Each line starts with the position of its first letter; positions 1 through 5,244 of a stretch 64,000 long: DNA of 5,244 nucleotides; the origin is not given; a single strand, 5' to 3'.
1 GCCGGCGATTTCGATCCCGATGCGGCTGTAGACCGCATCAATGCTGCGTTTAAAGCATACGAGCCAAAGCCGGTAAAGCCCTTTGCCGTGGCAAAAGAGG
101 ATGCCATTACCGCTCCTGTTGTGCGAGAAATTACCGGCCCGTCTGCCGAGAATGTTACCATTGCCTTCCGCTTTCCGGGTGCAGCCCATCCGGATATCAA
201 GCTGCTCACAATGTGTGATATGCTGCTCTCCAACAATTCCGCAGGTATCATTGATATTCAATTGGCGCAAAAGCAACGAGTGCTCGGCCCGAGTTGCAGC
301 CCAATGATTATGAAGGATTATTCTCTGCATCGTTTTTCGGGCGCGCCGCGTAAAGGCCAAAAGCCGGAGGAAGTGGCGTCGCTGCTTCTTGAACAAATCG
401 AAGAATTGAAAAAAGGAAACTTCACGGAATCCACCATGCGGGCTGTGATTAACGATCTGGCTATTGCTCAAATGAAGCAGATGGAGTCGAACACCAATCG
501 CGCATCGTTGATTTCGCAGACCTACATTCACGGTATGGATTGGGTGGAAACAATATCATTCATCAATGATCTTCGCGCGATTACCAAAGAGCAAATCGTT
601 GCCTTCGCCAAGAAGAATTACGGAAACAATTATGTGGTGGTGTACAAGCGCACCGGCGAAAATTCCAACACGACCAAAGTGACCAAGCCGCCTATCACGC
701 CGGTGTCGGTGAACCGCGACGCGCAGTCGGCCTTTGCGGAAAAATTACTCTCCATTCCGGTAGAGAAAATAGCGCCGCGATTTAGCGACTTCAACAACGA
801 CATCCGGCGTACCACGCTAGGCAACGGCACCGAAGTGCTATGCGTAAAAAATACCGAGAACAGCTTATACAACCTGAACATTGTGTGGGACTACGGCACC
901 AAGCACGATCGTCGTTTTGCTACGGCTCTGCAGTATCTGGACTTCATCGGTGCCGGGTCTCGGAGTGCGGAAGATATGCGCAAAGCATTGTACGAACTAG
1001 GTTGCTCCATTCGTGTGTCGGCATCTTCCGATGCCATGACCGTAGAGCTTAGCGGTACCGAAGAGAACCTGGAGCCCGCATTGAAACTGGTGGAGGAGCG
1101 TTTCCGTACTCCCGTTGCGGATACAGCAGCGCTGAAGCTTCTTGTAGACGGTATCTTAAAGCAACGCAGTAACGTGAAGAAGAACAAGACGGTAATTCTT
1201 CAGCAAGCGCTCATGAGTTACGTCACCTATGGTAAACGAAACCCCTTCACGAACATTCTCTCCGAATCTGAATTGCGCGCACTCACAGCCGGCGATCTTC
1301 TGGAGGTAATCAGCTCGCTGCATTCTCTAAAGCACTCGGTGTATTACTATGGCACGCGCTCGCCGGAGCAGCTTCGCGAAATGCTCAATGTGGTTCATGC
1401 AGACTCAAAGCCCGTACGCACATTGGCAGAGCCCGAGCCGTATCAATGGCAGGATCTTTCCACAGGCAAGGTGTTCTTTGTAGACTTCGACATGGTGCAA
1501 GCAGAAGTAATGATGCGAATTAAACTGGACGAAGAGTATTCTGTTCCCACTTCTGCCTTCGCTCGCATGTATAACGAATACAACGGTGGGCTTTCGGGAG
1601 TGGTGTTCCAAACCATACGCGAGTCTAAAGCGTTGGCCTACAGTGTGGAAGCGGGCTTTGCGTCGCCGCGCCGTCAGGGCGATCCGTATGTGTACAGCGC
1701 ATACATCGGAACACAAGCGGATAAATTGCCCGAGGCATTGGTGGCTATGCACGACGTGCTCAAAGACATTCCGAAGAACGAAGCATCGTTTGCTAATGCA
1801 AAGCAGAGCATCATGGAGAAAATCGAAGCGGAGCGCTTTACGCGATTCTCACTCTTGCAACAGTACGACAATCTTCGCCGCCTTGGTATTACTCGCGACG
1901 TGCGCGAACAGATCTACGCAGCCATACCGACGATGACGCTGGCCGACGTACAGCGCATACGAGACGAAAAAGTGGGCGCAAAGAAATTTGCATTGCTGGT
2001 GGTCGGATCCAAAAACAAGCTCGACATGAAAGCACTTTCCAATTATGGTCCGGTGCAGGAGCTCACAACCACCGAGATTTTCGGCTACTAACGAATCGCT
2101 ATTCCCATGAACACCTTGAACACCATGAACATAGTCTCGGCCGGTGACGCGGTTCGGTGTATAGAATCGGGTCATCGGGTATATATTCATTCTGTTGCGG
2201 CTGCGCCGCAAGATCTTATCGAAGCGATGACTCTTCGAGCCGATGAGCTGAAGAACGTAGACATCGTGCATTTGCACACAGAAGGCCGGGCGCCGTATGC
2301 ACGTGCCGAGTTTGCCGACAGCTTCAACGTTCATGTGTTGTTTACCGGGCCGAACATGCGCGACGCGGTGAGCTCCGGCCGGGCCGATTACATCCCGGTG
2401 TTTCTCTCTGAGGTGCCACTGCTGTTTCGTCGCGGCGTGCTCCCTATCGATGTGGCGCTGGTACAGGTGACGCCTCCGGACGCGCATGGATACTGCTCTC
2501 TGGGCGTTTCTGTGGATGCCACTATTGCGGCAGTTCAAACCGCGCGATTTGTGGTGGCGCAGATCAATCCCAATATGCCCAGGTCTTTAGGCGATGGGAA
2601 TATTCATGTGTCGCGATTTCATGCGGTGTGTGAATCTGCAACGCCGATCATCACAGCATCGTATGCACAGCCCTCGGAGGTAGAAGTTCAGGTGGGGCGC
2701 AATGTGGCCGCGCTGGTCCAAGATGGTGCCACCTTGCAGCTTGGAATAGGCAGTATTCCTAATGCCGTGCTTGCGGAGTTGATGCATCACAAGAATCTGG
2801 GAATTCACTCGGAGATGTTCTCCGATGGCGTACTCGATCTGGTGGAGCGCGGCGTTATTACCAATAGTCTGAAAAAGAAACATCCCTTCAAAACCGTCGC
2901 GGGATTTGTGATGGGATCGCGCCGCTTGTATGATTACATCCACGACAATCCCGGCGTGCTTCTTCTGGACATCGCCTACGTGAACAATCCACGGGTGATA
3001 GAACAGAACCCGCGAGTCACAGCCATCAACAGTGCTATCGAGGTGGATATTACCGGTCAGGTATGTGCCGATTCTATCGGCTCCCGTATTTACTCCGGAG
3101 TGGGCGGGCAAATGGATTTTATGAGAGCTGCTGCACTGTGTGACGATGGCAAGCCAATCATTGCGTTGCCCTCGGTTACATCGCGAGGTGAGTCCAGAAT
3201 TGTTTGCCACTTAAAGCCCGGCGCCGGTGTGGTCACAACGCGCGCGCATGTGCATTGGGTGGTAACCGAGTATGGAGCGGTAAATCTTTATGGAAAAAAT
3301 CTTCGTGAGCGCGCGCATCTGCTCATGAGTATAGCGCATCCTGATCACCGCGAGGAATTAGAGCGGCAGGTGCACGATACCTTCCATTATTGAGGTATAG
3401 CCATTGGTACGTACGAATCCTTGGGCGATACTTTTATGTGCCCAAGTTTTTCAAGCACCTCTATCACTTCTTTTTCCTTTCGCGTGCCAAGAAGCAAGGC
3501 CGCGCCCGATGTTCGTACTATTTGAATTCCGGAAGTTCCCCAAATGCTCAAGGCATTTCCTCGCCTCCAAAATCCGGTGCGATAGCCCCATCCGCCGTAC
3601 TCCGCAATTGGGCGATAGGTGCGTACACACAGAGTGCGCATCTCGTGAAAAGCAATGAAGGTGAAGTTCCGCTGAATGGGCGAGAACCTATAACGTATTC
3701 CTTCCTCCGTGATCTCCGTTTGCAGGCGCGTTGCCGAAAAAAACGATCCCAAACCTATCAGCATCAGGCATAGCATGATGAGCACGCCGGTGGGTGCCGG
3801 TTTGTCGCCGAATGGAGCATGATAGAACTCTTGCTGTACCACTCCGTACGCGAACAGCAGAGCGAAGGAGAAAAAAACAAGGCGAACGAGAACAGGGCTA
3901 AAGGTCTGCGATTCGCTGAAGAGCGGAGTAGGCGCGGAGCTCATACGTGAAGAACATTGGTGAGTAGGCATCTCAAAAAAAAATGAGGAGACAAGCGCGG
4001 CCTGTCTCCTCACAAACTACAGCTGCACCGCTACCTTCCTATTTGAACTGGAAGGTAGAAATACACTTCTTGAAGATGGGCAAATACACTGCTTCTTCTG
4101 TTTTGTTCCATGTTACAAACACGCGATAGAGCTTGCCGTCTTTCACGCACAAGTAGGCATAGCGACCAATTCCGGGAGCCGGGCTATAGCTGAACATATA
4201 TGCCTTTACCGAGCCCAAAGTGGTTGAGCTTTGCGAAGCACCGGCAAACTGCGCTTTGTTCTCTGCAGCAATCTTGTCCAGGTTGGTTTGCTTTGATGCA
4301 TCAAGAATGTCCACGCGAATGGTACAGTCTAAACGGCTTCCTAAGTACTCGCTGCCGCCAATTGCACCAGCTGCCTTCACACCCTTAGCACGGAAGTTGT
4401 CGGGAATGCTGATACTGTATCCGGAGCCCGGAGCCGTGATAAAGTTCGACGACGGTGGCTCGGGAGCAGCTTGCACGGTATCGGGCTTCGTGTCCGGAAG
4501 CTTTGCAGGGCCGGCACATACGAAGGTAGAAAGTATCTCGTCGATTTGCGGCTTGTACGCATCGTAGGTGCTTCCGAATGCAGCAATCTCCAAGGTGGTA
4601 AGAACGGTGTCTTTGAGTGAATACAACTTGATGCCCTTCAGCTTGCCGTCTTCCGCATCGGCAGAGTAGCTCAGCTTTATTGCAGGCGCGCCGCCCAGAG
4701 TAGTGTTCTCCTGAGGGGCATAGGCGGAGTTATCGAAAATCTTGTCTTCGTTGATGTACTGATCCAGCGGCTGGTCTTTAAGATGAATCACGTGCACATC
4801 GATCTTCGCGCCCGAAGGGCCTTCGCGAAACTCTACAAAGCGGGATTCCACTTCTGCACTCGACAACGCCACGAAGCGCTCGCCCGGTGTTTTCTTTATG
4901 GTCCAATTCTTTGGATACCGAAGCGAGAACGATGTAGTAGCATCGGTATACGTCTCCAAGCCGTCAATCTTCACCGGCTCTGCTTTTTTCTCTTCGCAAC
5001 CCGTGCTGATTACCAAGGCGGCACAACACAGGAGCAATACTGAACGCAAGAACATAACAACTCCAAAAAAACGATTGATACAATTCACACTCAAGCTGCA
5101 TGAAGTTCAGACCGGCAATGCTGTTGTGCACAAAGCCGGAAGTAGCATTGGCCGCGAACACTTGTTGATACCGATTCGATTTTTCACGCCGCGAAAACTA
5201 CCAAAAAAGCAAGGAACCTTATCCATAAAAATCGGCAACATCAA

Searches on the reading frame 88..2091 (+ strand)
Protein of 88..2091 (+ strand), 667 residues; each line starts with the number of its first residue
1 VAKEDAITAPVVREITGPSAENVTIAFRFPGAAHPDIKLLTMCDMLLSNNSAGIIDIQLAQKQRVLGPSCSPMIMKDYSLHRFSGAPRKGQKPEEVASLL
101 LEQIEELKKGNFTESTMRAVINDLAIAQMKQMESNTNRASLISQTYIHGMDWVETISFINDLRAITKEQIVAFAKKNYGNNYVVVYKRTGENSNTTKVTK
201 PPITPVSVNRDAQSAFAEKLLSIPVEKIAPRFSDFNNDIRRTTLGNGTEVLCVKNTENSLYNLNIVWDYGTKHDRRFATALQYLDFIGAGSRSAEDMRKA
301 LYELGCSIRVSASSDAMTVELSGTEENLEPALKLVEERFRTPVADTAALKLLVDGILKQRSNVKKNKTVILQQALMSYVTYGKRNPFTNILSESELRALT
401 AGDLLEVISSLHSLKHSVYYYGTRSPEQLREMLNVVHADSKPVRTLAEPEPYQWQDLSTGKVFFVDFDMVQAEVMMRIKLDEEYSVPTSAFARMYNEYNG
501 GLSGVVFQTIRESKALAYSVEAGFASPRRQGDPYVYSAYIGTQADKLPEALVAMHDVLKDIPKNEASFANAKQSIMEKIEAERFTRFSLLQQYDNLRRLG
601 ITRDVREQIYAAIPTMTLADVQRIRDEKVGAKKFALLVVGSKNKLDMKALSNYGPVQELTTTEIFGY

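Call 46: search_protein_families(library=pfam, proteins=[window:88-2091:+], max_evalue=0.00001)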
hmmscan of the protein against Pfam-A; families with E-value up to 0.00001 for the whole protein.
window:88-2091:+ (667 aa): 1 family
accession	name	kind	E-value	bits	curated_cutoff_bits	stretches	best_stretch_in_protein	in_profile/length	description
PF05193.26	Peptidase_M16_C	-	6.1e-21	75.5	23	2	400-573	3-179/181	Peptidase M16 inactive domain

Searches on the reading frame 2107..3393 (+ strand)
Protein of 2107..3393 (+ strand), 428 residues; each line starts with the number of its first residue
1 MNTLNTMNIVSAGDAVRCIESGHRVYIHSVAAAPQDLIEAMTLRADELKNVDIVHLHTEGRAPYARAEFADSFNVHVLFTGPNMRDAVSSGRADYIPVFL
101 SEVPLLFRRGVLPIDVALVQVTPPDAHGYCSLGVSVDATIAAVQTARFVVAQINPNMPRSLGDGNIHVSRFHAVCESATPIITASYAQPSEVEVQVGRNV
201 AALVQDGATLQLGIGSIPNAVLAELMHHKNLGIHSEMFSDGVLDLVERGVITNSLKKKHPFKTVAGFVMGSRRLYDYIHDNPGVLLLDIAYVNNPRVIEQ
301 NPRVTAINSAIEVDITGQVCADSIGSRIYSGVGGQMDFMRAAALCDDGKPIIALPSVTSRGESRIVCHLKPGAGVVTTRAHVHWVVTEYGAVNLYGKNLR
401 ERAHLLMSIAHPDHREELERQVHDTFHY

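Call 46: search_protein_families(library=pfam, proteins=[window:2107-3393:+], max_evalue=0.00001)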
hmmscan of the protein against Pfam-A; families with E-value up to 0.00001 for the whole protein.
window:2107-3393:+ (428 aa): 2 families
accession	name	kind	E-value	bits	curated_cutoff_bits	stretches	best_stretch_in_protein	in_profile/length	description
PF13336.12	AcetylCoA_hyd_C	-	8.3e-63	211.4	23.7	1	270-421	1-153/154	Acetyl-CoA hydrolase/transferase C-terminal domain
PF02550.21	AcetylCoA_hydro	-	1.5e-22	81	24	1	17-176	23-188/198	Acetyl-CoA hydrolase/transferase N-terminal domain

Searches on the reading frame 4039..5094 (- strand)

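Call 46: search_protein_families(library=pfam, proteins=[window:4039-5094:-], max_evalue=0.00001)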
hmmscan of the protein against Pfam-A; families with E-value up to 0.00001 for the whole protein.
window:4039-5094:- (351 aa): 1 family
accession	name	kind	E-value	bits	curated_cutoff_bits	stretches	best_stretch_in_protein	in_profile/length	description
PF18933.6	PsbP_2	-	2.1e-13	51.2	27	1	46-191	44-182/184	PsbP-like protein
